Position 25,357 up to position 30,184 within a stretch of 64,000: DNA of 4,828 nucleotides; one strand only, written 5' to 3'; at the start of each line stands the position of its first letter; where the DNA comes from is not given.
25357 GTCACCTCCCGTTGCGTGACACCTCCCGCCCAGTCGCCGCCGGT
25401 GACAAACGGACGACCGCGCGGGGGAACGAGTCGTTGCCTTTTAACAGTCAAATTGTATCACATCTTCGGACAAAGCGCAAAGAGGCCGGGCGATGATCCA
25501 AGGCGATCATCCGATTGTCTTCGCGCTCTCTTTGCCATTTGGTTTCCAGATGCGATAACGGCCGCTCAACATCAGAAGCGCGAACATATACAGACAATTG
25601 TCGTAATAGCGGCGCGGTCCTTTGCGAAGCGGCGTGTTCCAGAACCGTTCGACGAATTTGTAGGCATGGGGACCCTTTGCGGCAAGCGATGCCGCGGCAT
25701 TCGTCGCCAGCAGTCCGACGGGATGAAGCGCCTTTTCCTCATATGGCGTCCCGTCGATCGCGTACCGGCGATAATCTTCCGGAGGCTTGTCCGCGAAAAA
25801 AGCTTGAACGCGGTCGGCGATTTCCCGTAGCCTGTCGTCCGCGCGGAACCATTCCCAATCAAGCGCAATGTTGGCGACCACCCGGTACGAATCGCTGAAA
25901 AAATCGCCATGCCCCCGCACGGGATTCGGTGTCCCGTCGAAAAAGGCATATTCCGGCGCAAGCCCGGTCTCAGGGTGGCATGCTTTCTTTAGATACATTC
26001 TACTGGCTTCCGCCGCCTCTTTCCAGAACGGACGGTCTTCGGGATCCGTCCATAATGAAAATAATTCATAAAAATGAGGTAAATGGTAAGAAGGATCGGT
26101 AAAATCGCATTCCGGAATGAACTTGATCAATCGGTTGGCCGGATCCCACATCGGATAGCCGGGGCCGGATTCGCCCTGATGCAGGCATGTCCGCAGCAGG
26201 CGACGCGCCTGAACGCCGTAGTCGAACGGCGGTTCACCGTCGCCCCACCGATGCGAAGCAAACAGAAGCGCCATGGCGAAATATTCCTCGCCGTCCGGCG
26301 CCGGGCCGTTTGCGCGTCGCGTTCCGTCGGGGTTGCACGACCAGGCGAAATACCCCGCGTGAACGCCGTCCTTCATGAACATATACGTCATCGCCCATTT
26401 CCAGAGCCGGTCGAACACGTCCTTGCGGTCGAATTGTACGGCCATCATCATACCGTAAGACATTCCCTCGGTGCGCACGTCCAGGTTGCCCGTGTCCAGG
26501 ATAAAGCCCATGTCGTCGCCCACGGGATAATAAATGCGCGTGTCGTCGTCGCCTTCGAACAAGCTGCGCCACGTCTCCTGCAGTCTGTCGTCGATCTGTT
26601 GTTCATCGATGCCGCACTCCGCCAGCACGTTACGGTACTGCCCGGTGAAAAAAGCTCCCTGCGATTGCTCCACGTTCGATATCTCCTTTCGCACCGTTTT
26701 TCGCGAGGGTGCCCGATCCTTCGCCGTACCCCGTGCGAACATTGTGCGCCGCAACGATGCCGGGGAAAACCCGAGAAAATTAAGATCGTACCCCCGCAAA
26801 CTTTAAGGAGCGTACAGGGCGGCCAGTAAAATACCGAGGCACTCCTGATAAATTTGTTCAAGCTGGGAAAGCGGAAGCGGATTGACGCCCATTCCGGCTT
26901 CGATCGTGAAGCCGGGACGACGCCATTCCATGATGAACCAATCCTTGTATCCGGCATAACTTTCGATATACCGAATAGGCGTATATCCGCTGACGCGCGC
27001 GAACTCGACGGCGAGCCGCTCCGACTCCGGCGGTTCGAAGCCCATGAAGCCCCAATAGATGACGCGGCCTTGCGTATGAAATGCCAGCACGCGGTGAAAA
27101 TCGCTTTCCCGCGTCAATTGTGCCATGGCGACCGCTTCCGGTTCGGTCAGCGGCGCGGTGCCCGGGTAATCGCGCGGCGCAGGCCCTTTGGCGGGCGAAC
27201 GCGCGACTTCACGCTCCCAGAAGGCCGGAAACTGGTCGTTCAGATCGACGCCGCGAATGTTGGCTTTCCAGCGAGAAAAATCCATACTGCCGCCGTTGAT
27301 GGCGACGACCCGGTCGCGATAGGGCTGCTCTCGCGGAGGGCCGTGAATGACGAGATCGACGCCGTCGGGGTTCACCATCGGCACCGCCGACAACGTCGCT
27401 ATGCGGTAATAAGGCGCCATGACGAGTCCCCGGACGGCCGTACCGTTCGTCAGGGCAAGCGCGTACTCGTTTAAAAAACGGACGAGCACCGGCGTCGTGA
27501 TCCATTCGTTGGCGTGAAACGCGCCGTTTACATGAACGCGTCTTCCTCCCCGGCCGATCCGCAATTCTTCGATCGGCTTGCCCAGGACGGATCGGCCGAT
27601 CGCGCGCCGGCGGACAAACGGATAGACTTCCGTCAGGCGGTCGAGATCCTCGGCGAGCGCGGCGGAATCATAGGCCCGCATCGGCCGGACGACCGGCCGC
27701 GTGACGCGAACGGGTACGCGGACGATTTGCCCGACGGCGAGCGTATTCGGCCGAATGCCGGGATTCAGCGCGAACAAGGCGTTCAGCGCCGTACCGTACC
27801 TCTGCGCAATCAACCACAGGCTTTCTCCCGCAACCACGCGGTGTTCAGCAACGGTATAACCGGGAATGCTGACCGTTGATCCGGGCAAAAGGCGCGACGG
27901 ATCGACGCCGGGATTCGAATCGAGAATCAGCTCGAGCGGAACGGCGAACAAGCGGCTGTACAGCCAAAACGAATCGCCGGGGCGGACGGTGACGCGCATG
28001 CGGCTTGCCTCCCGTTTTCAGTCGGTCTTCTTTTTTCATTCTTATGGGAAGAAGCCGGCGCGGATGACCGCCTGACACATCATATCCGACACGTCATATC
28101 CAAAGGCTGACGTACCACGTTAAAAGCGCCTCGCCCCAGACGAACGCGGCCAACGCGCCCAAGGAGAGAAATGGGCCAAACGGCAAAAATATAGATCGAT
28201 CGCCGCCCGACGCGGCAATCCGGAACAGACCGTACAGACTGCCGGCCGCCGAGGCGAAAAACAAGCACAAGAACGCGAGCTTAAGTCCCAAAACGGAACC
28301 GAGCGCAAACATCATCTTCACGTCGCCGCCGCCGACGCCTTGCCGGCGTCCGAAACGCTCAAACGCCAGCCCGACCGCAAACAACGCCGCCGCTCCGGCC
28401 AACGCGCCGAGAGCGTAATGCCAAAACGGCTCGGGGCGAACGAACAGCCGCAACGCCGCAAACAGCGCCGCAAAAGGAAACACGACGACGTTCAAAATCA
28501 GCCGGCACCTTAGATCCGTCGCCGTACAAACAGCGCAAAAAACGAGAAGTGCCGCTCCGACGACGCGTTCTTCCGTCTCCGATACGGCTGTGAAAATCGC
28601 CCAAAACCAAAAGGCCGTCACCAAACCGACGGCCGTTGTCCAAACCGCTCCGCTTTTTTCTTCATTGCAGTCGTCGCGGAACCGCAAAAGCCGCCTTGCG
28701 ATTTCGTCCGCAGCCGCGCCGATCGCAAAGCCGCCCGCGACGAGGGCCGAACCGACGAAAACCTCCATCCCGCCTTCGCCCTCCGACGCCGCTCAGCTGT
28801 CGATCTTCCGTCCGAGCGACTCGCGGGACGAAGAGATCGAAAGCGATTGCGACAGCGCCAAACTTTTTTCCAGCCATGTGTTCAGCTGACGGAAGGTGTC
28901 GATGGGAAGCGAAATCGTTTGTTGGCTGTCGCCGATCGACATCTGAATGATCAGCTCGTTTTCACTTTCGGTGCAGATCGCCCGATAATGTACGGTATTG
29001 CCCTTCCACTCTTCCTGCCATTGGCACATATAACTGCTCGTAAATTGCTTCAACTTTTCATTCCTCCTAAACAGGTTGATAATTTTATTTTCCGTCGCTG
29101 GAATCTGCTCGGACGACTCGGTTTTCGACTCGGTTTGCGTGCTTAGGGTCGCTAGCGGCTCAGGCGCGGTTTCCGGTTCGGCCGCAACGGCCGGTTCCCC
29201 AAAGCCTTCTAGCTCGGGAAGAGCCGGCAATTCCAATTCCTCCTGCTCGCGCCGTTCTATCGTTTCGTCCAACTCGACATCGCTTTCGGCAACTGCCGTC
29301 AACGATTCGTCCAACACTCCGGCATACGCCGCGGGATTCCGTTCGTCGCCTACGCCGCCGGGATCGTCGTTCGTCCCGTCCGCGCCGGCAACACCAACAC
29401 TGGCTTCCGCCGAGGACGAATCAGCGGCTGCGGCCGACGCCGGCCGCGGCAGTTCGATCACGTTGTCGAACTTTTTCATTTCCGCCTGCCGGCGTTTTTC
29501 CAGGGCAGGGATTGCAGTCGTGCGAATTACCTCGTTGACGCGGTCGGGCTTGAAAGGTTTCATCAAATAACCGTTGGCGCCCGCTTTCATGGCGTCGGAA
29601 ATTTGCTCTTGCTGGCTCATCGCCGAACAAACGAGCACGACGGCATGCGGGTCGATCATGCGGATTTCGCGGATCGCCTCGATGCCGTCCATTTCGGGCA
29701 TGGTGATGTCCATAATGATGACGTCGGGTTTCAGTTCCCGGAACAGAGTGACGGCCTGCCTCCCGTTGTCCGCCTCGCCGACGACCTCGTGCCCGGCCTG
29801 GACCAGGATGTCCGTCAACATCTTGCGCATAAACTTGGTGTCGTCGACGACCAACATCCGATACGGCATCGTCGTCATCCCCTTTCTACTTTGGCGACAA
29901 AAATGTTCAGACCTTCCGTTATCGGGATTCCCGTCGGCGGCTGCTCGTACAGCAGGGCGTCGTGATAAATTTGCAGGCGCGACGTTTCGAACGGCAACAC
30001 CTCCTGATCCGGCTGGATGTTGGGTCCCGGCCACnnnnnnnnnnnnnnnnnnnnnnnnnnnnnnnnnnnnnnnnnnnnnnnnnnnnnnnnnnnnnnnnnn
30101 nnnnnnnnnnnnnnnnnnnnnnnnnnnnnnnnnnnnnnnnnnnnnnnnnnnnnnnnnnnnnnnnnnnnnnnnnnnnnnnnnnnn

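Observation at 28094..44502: Complete retractile type IV pilus operon with a non-canonical accessory gene set in a spore-forming Bacillales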

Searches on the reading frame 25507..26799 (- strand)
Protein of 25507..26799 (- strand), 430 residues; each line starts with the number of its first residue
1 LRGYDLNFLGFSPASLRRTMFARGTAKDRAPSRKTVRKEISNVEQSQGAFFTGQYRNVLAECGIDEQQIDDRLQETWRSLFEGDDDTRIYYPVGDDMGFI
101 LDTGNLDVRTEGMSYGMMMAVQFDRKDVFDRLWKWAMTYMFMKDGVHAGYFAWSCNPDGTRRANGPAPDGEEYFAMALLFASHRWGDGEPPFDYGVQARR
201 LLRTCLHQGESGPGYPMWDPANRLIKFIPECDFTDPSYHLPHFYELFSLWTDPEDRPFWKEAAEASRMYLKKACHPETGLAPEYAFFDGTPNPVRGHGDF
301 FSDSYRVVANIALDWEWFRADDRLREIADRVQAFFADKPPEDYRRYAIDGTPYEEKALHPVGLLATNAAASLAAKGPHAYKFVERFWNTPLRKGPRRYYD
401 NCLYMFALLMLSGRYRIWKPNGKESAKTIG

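Call 5: search_protein_families(library=pfam, max_evalue=0.01, proteins=[window:25507-26799:-])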
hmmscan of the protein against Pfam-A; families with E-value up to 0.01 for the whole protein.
window:25507-26799:- (430 aa): 1 family
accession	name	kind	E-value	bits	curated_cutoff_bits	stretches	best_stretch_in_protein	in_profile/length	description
PF01270.23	Glyco_hydro_8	-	2.6e-22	79.8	24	1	99-410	41-338/341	Glycosyl hydrolases family 8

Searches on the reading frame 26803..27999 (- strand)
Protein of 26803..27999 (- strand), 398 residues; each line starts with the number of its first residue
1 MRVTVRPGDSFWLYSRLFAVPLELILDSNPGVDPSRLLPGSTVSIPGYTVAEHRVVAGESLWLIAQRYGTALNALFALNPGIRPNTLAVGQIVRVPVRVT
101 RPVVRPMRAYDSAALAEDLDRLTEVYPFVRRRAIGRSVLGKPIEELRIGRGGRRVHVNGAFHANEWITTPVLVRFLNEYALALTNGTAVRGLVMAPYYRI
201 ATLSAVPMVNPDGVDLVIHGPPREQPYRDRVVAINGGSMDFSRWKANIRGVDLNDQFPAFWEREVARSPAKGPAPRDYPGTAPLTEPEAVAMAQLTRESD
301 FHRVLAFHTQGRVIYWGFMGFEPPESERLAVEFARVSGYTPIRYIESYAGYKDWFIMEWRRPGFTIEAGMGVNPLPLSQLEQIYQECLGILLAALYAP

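Call 5: search_protein_families(library=pfam, max_evalue=0.01, proteins=[window:26803-27999:-])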
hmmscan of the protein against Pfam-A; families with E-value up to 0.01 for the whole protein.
window:26803-27999:- (398 aa): 3 families
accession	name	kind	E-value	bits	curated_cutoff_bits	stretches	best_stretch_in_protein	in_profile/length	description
PF00246.29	Peptidase_M14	-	1e-23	84.8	21.6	1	118-334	4-210/286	Zinc carboxypeptidase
PF01476.26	LysM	-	4.4e-18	65.4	20.9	2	53-96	1-43/43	LysM domain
PF23457.1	LysM2_NFP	-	4.1e-06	27.2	36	0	5-46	10-54/56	NFP LysM2 domain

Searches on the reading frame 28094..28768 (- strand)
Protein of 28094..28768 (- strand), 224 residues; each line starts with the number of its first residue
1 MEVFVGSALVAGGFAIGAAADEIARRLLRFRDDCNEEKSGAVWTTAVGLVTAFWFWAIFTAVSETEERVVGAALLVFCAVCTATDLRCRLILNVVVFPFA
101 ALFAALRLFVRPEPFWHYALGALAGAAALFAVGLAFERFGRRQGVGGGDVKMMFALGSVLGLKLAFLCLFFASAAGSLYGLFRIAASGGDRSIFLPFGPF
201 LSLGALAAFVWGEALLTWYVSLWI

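Call 5: search_protein_families(library=pfam, max_evalue=0.01, proteins=[window:28094-28768:-])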
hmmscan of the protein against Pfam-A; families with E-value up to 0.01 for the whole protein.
window:28094-28768:- (224 aa): 1 family
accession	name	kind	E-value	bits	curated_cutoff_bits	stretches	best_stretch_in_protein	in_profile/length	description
PF01478.23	Peptidase_A24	-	6e-16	59.2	26.5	1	73-181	2-104/104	Type IV leader peptidase family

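Call 7: search_protein_families(library=ncbifam, max_evalue=0.01, proteins=[window:28094-28768:-])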
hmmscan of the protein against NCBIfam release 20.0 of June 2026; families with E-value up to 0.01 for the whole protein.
window:28094-28768:- (224 aa): 0 families

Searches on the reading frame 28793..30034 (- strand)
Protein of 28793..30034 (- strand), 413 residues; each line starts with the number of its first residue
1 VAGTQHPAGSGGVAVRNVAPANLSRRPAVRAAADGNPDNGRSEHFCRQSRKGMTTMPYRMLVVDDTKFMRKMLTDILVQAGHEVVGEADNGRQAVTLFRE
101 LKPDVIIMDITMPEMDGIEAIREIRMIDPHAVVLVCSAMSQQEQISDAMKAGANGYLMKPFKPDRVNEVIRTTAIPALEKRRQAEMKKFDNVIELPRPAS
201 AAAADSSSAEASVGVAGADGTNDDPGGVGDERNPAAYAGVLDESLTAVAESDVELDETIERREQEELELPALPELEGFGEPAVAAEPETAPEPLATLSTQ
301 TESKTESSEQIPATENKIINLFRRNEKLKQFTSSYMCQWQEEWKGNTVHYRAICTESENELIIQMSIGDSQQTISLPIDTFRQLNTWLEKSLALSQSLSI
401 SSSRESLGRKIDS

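Call 5: search_protein_families(library=pfam, max_evalue=0.01, proteins=[window:28793-30034:-])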
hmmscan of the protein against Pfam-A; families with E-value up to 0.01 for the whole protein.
window:28793-30034:- (413 aa): 1 family
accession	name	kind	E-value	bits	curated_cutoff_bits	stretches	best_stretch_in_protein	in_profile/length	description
PF00072.30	Response_reg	-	1.2e-30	106.3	30.2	1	61-170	2-110/111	Response regulator receiver domain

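Call 7: search_protein_families(library=ncbifam, max_evalue=0.01, proteins=[window:28793-29878:-])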
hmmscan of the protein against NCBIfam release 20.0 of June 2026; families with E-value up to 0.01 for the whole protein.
window:28793-29878:- (361 aa): 109 families (the best 25 are shown)
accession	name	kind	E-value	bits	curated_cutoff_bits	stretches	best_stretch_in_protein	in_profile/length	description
NF041367.1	CheY_Halo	equivalog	1e-36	125.8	200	1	8-119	1-111/114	chemotaxis protein CheY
NF001965.0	PRK00742.1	subfamily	1e-28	100.6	293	1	4-132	2-133/357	chemotaxis-specific protein-glutamate methyltransferase CheB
NF008469.0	PRK11361.1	equivalog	9.2e-27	93.8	714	1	6-120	5-118/461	acetoacetate metabolism transcriptional regulator AtoC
NF009206.0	PRK12555.1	subfamily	9.1e-25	87.3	342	1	7-154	2-149/340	chemotaxis-specific protein-glutamate methyltransferase CheB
NF007935.0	PRK10651.1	equivalog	2e-24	86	250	1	4-122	5-124/216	two-component system response regulator NarL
NF007969.0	PRK10693.1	equivalog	1.8e-21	76.6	329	1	7-136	9-138/337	two-component system response regulator RssB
TIGR02875.1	spore_0_A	equivalog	4.7e-21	75.2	200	1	7-129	4-129/262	sporulation transcription factor Spo0A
NF045944.1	ResRegRpaBCyano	equivalog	2.5e-20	72.8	330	1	9-141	1-131/229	response regulator transcription factor RpaB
NF052445.1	RespRegMctR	equivalog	3.5e-20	72.3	300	1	7-122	3-119/205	two-component system response regulator MctR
NF040689.1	MtrAB_MtrA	equivalog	6.6e-20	71.4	300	1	8-133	1-123/219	MtrAB system response regulator MtrA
NF007018.1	PRK09483.1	equivalog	1.6e-19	70.4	280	1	8-121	4-118/217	UvrY/SirA/GacA family response regulator transcription factor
NF007708.0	PRK10403.1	equivalog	2.5e-19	69.6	343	1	3-122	4-124/215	nitrate/nitrite response regulator protein NarP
NF011874.0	PRK15347.1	equivalog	3.2e-19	68.5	852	1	7-127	692-815/921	two component system sensor kinase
NF045505.1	RR_RssB_Pseudo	equivalog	1.5e-18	67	700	1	6-114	6-113/394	two-component system response regulator RssB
NF041866.1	EpsW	equivalog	1.6e-18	66.5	200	1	8-119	8-122/131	exopolysaccharide biosynthesis response regulator EpsW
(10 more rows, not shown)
